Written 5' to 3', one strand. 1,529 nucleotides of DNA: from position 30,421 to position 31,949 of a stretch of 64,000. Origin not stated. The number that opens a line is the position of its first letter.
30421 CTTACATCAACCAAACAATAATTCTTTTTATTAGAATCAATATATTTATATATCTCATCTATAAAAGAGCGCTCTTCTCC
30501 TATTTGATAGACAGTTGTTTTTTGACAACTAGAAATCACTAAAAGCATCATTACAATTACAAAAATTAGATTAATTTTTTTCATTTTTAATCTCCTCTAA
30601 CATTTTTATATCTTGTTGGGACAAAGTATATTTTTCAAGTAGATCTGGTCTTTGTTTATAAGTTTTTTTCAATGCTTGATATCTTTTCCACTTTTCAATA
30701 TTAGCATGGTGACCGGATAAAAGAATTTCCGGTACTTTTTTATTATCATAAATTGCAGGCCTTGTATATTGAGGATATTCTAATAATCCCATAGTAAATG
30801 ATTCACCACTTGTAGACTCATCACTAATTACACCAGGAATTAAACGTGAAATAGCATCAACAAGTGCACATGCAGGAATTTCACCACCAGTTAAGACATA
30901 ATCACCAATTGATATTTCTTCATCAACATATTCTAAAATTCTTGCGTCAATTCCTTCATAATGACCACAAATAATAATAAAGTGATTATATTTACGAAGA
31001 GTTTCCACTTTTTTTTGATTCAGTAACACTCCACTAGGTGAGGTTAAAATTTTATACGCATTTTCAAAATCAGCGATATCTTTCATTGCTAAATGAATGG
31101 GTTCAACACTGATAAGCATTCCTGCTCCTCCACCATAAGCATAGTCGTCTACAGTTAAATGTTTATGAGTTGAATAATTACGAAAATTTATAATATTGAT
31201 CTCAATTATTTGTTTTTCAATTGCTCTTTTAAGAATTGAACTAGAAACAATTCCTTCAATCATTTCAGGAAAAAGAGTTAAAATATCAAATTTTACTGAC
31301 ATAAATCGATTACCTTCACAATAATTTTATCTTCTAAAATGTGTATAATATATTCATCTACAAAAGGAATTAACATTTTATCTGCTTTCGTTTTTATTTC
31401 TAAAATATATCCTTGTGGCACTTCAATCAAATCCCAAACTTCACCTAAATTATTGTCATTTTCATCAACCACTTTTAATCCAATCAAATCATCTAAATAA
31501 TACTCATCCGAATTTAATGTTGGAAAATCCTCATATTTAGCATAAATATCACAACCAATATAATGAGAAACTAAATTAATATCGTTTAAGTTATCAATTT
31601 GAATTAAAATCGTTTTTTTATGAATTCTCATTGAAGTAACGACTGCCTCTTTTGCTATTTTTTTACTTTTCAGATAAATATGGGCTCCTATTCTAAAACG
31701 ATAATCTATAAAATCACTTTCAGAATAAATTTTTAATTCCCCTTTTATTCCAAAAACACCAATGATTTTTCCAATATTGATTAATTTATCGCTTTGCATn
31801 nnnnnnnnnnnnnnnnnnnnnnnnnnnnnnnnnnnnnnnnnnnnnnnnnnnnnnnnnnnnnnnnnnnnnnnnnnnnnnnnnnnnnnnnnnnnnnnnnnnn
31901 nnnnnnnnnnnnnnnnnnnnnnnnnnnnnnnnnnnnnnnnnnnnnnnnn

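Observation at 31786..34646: Metal-resistance pair (Cys-free ArsR plus P1B ATPase) wedged into the conserved rpsP-KH-rimM-trmD operon with overlapping codons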

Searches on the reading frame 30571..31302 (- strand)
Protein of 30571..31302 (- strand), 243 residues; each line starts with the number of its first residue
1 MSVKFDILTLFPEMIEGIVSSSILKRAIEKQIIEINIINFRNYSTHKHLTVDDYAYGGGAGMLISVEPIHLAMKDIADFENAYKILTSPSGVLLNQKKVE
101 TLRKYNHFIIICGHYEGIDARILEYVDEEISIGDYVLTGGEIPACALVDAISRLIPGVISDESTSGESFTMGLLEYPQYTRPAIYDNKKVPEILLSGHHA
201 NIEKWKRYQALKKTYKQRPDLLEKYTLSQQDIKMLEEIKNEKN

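Call 3: search_protein_families(library=pfam, proteins=[window:30571-31302:-])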
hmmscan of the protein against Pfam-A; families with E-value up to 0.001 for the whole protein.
window:30571-31302:- (243 aa): 1 family
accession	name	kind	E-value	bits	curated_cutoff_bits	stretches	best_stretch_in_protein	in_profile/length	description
PF01746.26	tRNA_m1G_MT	-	8.7e-57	192.4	27.3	1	25-219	2-195/195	tRNA (Guanine-1)-methyltransferase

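Call 4: search_protein_families(library=ncbifam, proteins=[window:30571-31302:-])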
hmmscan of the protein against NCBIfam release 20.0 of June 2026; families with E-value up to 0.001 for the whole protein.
window:30571-31302:- (243 aa): 2 families
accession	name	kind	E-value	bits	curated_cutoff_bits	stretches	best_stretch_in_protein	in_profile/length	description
TIGR00088.1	trmD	equivalog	7.7e-90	300.2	195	1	3-228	1-228/233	tRNA (guanosine(37)-N1)-methyltransferase TrmD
NF000648.1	PRK00026.1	equivalog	4e-89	297.5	220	1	4-222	2-221/221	tRNA (guanosine(37)-N1)-methyltransferase TrmD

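Call 10: find_related_loci(query=window:30571-31302:-, collection=genome_contigs, flank=10000)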
Query window:30571-31302:- (243 aa) in genome_contigs; peptide patterns used: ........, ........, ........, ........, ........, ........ (x = any residue, [..] = any of these).
187 stretches matched a pattern; 11 encode a relative of the query (tblastn E <= 1e-3); 11 distinct loci.
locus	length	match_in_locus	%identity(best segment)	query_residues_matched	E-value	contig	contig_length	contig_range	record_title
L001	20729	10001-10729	91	1-243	2e-149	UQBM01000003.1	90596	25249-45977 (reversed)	uncultured Mollicutes bacterium isolate UMGS116 genome assembly, contig: NODE_33_length_90596_cov_43.282270, whole genom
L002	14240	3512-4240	86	1-243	2e-144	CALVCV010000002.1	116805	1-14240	MAG: uncultured Bacilli bacterium isolate BRZ_BF__bin145 genome assembly, contig: BRZ_BF__NODE_200_length_116805_cov_11.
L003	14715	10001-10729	79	1-243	2e-132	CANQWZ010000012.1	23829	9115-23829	MAG: uncultured Bacilli bacterium isolate Lapin-020__bin112 genome assembly, contig: Lapin-020__NODE_2679_length_23829_c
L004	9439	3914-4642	81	1-243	7e-131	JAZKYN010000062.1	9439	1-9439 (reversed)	MAG: Bacilli bacterium isolate T1900045101_TC20190095.MAGScoT_cleanbin_000012 SGB_4761_k141_653008, whole genome shotgun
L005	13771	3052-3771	71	3-242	6e-115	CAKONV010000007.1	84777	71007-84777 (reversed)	MAG: uncultured Bacilli bacterium isolate REFINED_METABAT215_TOP10_CONTIGS_1500_ASSEMBLY_K77_MERGED__Hadza_MoBio_hadza-E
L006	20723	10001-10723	68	3-243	4e-111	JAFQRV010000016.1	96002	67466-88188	MAG: Bacilli bacterium isolate RGIG2093 Goat_Colon-3__c224315, whole genome shotgun sequence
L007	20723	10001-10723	66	1-241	2e-108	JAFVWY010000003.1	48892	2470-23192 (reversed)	MAG: Bacilli bacterium isolate RGIG5470 Sheep_Colon-5__c1814, whole genome shotgun sequence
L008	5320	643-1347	50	3-237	2e-75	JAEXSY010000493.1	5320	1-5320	MAG: Bacillota bacterium isolate OH_HBrB_329 k127_1964118, whole genome shotgun sequence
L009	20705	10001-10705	50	3-237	2e-74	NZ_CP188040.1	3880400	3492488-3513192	Alloiococcus sp. CFN-8 chromosome, complete genome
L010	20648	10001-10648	50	8-221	1e-68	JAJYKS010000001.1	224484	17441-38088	MAG: bacterium isolate DBS2-1.bin48 NODE_60_length_224484_cov_4.865045, whole genome shotgun sequence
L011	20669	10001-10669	51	3-224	9e-68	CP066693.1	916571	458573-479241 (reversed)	MAG: Candidatus Woesebacteria bacterium isolate NC_groundwater_896_Pr1_S2p5_35_35 chromosome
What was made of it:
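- Tried and rejected: The record titles say only 'uncultured Mollicutes' or 'Bacilli bacterium' (call 10).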

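Call 43: find_related_loci(query=A2, collection=metagenome_contigs, flank=6000)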
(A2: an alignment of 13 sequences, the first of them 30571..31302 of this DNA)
Query A2 (243 aa) in metagenome_contigs; peptide patterns used: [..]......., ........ (x = any residue, [..] = any of these).
600 stretches matched a pattern (row limit reached: there are more); 599 encode a relative of the query (tblastn E <= 1e-3); the best 80 are kept; 80 distinct loci.
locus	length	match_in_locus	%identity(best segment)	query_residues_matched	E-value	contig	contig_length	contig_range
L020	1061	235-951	69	3-241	3e-121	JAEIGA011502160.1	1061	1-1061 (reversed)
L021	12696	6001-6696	59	3-235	1e-86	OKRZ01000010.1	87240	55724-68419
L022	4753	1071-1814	53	2-239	4e-84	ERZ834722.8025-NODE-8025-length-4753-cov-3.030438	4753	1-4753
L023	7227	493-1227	53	3-243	2e-83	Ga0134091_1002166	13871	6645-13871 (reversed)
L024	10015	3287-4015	56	3-241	2e-83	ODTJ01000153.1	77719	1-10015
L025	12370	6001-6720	55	1-240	6e-83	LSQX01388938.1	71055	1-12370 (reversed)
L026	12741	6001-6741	54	1-243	3e-83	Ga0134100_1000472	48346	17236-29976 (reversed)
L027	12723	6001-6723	50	3-239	5e-82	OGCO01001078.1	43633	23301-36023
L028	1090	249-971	53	2-242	1e-88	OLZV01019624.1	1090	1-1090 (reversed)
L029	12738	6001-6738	51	1-242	2e-81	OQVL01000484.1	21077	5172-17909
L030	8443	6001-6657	56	3-222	6e-81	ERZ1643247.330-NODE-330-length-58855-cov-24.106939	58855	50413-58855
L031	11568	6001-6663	58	3-224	1e-80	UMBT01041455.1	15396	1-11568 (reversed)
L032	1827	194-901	52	3-239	2e-84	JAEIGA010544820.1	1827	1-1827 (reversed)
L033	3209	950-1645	54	3-231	7e-81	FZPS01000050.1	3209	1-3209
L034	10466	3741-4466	50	3-240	4e-80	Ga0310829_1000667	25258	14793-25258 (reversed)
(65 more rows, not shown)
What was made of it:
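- Tried and rejected: Metagenome scan with a TrmD alignment (call 43).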

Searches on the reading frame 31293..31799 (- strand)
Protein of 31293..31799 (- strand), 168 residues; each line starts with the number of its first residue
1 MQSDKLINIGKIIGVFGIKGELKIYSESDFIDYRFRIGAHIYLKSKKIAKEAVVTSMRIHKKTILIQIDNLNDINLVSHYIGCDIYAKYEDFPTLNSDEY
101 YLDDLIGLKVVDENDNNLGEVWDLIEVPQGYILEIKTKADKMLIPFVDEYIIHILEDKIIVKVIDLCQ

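Call 3: search_protein_families(library=pfam, proteins=[window:31293-31799:-])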
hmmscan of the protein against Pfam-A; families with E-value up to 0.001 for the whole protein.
window:31293-31799:- (168 aa): 3 families
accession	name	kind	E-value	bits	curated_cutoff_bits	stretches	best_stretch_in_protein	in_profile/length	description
PF01782.24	RimM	-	2.4e-18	66.6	23.5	1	9-90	2-83/84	RimM N-terminal domain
PF24986.1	PRC_RimM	-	1.6e-12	47.3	27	1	103-154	2-54/69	RimM PRC barrel domain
PF05239.21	PRC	-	3.9e-11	43.3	21.2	1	98-164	2-74/78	PRC-barrel domain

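Call 4: search_protein_families(library=ncbifam, proteins=[window:31293-31799:-])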
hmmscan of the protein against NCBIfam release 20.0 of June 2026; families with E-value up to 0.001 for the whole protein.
window:31293-31799:- (168 aa): 6 families
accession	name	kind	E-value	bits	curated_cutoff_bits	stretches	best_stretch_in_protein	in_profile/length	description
TIGR02273.1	16S_RimM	equivalog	6.2e-38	129.8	66.2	1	7-161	2-158/166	ribosome maturation factor RimM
NF011184.0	PRK14590.1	equivalog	7.7e-17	61.4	189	1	4-161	3-166/176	16S rRNA-processing protein RimM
NF011188.0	PRK14594.1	equivalog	1.1e-16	61.3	174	1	10-167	5-165/166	16S rRNA-processing protein RimM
NF011185.0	PRK14591.1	equivalog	1.1e-16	61.3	223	1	3-160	2-161/169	16S rRNA-processing protein RimM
NF010403.0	PRK13829.1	equivalog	6.4e-15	55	145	1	5-151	6-147/177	16S rRNA-processing protein RimM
NF011186.0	PRK14592.1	equivalog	2.6e-11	43.6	190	1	4-161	3-160/171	16S rRNA-processing protein RimM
